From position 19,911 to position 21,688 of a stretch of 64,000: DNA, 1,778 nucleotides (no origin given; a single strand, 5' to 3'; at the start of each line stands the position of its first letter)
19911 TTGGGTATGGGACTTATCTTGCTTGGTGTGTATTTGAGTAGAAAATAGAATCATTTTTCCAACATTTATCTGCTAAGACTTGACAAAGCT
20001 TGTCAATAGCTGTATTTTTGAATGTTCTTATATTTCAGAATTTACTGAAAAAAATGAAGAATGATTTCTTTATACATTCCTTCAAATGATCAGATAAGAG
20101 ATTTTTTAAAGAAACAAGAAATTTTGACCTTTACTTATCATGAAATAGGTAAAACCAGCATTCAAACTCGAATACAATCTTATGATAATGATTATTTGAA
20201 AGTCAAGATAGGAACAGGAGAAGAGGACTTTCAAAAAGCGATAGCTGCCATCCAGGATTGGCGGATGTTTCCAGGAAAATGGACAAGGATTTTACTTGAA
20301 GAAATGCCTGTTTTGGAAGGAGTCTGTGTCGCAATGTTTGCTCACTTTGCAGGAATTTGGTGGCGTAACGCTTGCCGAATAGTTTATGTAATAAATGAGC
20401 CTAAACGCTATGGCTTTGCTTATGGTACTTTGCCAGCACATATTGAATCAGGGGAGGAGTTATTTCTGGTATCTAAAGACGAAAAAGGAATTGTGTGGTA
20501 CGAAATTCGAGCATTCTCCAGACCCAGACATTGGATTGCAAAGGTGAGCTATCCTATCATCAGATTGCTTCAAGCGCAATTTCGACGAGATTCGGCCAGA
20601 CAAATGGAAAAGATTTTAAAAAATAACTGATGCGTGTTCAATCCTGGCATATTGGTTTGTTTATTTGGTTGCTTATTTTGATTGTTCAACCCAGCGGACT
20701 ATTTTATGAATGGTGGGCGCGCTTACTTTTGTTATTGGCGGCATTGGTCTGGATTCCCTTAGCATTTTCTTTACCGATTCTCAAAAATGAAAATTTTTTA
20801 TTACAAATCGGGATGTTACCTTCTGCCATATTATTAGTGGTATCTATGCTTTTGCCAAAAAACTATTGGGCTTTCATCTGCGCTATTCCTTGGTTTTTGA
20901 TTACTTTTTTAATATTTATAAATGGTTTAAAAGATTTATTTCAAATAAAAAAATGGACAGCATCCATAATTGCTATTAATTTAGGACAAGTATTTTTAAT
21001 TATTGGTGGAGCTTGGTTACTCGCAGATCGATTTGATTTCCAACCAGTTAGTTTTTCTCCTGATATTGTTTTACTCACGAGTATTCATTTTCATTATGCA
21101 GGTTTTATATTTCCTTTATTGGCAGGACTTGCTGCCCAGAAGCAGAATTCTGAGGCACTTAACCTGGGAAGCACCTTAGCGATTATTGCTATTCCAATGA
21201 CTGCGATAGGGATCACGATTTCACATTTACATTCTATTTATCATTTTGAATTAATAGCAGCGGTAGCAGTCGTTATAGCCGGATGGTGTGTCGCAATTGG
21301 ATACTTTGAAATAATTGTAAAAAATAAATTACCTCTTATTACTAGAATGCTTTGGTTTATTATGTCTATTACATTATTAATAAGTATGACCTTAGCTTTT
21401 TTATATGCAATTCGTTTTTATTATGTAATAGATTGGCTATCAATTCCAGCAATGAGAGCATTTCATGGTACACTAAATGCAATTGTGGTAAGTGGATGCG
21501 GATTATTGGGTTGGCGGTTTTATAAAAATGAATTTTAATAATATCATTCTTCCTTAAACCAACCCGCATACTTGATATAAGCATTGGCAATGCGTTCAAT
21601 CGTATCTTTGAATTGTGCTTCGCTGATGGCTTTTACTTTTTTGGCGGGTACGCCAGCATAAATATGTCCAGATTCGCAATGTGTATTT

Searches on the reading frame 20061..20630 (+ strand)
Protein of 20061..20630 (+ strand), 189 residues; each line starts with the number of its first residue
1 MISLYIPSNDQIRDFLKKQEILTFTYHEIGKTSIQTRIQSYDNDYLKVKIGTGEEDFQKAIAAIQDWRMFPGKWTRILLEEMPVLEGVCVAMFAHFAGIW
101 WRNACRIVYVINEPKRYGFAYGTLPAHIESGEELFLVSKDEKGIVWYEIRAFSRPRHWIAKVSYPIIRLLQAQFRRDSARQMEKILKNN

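Call 74: search_protein_families(library=pfam, proteins=[window:20061-20630:+], max_evalue=0.001)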
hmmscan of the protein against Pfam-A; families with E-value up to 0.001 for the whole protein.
window:20061-20630:+ (189 aa): 1 family
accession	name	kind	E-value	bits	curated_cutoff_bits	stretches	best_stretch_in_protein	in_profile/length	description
PF09348.15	DUF1990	-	4.2e-48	163.8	23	1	25-180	1-156/157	Domain of unknown function (DUF1990)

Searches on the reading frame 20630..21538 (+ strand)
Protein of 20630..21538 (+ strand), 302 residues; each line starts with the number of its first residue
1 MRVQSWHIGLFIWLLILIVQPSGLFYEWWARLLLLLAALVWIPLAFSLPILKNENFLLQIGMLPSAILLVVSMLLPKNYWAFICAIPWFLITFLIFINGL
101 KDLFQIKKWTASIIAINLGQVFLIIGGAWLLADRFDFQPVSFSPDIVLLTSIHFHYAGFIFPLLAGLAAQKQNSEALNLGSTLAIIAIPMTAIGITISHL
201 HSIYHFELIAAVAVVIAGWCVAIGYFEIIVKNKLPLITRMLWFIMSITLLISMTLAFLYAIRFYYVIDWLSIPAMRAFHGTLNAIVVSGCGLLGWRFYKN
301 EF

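Call 74: search_protein_families(library=pfam, proteins=[window:20630-21538:+], max_evalue=0.001)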
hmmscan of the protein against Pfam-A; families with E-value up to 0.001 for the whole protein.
window:20630-21538:+ (302 aa): 1 family
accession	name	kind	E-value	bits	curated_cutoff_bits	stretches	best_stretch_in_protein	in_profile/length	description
PF14158.11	YndJ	-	4.5e-41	141.3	27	1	33-286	2-257/258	YndJ-like protein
